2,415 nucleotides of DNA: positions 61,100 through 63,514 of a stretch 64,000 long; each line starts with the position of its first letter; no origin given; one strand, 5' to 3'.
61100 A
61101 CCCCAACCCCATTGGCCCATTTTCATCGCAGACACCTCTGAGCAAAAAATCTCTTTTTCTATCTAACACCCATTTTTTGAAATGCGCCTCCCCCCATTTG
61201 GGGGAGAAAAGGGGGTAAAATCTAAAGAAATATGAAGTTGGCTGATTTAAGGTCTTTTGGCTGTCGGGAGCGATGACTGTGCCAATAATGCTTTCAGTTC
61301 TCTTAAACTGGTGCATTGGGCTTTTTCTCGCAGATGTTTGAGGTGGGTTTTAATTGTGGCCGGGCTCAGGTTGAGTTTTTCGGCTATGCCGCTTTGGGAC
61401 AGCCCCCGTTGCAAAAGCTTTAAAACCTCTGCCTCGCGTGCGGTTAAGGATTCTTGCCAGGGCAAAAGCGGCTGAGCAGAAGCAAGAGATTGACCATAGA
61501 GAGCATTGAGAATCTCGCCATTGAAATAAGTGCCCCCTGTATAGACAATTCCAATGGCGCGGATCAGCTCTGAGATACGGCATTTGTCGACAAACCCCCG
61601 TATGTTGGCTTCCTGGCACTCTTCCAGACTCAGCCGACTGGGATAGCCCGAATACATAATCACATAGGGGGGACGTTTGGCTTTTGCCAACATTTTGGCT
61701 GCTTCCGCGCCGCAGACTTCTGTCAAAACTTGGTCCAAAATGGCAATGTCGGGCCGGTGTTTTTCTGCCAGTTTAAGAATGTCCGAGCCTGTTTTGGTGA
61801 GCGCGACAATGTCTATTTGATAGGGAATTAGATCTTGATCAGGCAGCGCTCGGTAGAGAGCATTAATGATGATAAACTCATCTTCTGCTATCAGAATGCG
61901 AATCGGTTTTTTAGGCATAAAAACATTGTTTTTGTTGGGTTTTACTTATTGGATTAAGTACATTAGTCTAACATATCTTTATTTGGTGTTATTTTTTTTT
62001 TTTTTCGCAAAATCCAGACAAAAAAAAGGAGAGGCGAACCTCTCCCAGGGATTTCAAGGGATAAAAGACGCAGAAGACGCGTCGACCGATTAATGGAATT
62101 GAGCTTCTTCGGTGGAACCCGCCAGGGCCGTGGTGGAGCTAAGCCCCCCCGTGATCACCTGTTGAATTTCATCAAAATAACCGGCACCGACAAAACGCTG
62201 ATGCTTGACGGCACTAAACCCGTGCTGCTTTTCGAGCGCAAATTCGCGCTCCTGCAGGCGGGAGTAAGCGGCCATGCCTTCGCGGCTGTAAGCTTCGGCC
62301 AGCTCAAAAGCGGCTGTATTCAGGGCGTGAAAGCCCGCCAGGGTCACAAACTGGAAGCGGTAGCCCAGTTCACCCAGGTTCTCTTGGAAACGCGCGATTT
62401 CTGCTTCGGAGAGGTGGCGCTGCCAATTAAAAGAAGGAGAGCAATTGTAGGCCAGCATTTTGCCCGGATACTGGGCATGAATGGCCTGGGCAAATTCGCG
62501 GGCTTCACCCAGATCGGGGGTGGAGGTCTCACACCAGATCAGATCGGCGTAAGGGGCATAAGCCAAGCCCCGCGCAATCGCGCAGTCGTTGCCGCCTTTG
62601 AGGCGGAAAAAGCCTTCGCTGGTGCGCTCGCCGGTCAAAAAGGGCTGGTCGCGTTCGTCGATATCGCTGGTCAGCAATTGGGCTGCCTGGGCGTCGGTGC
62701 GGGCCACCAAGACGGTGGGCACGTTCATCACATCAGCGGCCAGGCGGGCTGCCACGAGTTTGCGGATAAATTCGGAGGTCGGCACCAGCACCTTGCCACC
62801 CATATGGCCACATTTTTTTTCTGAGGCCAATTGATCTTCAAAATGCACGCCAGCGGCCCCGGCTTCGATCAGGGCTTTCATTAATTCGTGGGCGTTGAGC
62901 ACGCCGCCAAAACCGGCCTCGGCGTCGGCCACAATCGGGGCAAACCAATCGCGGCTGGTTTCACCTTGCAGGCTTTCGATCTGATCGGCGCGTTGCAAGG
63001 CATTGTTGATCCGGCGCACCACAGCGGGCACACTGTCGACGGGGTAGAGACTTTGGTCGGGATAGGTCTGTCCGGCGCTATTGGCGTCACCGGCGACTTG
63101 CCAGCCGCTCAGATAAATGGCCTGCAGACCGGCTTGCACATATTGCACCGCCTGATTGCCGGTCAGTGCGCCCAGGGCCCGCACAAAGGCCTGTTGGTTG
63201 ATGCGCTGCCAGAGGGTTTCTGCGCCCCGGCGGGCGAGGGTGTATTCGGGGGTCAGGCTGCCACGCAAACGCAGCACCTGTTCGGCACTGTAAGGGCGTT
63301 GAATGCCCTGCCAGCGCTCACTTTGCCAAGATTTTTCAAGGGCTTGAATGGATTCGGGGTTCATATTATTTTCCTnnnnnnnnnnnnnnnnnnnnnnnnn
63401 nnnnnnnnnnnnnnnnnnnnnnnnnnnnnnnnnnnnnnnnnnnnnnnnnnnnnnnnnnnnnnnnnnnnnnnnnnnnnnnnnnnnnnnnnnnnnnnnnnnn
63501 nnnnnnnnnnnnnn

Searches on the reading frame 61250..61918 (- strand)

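Call 16: search_protein_families(library=ncbifam, proteins=[window:61250-61918:-], max_evalue=0.01)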
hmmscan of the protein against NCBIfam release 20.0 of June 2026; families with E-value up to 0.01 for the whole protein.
window:61250-61918:- (223 aa): 43 families (the best 25 are shown)
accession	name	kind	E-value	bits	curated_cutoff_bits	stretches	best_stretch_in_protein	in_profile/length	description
NF052445.1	RespRegMctR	equivalog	9.2e-24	84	300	1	5-208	1-195/205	two-component system response regulator MctR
NF007419.0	PRK09958.1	equivalog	8.1e-18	64.7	251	1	30-211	20-197/204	acid-sensing system DNA-binding response regulator EvgA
NF011896.0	PRK15369.1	equivalog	4.7e-16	59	242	1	5-209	3-201/211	two component system response regulator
NF047785.1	respo_reg_MadR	equivalog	3.8e-15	55.8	300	1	6-203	1-194/209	MadR family response regulator transcription factor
NF007935.0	PRK10651.1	equivalog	5.5e-15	55.1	250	1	5-205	6-203/216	two-component system response regulator NarL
NF007685.0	PRK10360.1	equivalog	6.3e-14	52.2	258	1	34-204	26-184/196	response regulator transcription factor UhpA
NF007018.1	PRK09483.1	equivalog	2.9e-13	50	280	1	7-211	3-202/217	UvrY/SirA/GacA family response regulator transcription factor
NF007708.0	PRK10403.1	equivalog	4.5e-11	42.6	343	1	4-203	5-199/215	nitrate/nitrite response regulator protein NarP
NF007403.0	PRK09935.1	equivalog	7.4e-11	42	271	1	34-208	28-200/210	fimbria biosynthesis transcriptional regulator FimZ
NF007505.1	PRK10100.1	equivalog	3.7e-10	39.8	250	1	114-199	102-186/204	biofilm master transcriptional regulator CsgD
NF003420.0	PRK04841.1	equivalog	9.8e-09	33.8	537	1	156-204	837-885/903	HTH-type transcriptional regulator MalT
NF041232.1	BagY_FevT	exception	3.1e-08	32.9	700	1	150-209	289-348/367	LuxR family transcriptional regulator BagY/FevT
NF041830.1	RR_TF_ErdR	exception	8.4e-08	32.2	390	1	7-214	3-206/213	response regulator transcription factor ErdR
TIGR03020.2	EpsA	equivalog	5.7e-07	29.4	170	1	155-199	188-232/247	XrtB/PEP-CTERM-associated transcriptional regulator EpsA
TIGR03541.1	reg_near_HchA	equivalog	9.3e-07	28.6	215.6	1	155-204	169-218/232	PA1136 family autoinducer-binding transcriptional regulator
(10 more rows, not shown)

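Call 17: search_protein_families(library=padloc, proteins=[window:61250-61918:-], max_evalue=0.01)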
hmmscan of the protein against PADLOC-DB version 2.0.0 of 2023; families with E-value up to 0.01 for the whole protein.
window:61250-61918:- (223 aa): 10 families
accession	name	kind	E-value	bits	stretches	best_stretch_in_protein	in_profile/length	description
PDLC01851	CARF3--CARF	-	7.4e-08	30.1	1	154-201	206-253/279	-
PDLC01848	CARF3--CARF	-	1.1e-06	26.5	1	152-201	132-178/197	-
PDLC01268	CasR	-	7e-06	24.1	1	157-200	121-165/179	"CAS-I,CAS-II,CAS-III,CAS-IV,CAS-V,CAS-VI; associated_signaling"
PDLC01434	CasR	-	1.8e-05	22.7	1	154-200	124-169/191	"CAS-I,CAS-II,CAS-III,CAS-IV,CAS-V,CAS-VI; associated_signaling"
PDLC01855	CARF3--CARF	-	3.2e-05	21.8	1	156-199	216-259/288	-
PDLC01853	CARF3--CARF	-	0.00014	19.6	1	153-204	131-186/209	-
PDLC01854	CARF3--CARF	-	0.00062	17.5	1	156-207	141-192/208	-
PDLC01879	CARF3--CARF_TM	-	0.0011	16.7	1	153-199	149-197/222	-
PDLC01438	Csa3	-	0.0036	15.4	1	161-199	149-186/305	"CAS-I,CAS-II,CAS-III,CAS-IV,CAS-V,CAS-VI; associated_signaling"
PDLC01866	CARF3--CARF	-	0.0065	14.5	0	151-199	130-180/207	-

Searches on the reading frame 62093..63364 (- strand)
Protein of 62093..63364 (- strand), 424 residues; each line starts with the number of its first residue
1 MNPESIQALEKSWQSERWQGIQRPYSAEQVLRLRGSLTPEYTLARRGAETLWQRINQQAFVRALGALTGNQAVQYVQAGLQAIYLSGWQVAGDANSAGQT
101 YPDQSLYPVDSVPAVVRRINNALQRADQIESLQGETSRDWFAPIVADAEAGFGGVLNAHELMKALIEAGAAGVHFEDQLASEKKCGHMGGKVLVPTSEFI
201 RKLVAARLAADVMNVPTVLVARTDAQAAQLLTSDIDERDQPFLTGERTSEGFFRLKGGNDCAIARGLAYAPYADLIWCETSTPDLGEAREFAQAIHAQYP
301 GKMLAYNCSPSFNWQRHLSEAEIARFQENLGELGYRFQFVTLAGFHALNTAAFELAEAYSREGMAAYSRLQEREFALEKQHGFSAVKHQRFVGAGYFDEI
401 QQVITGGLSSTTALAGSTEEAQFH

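Call 16: search_protein_families(library=ncbifam, proteins=[window:62093-63364:-], max_evalue=0.01)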
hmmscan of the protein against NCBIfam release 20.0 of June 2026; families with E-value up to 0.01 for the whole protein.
window:62093-63364:- (424 aa): 7 families
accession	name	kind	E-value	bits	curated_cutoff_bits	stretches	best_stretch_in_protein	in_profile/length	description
NF011645.0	PRK15063.1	equivalog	2.8e-227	754.6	562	1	4-423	8-428/430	isocitrate lyase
TIGR01346.1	isocit_lyase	equivalog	2.7e-183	610.2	275.9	2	7-245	2-254/527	isocitrate lyase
NF005074.0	PRK06498.1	equivalog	1.2e-44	152.8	446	4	141-233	178-270/531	isocitrate lyase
TIGR02317.1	prpB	equivalog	5.4e-30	104.6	354.4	1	50-236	4-165/285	methylisocitrate lyase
NF008455.0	PRK11320.1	equivalog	6.7e-25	87.9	353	1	52-237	12-173/295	methylisocitrate lyase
TIGR02319.1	CPEP_Pphonmut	equivalog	2.3e-10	40.2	420.05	1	142-231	78-164/294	carboxyvinyl-carboxyphosphonate phosphorylmutase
TIGR02321.1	Pphn_pyruv_hyd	equivalog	1.5e-05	24.2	374.4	1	142-230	76-163/290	phosphonopyruvate hydrolase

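Call 17: search_protein_families(library=padloc, proteins=[window:62093-63364:-], max_evalue=0.01)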
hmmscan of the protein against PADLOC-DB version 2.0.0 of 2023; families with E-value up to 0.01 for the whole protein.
window:62093-63364:- (424 aa): 0 families
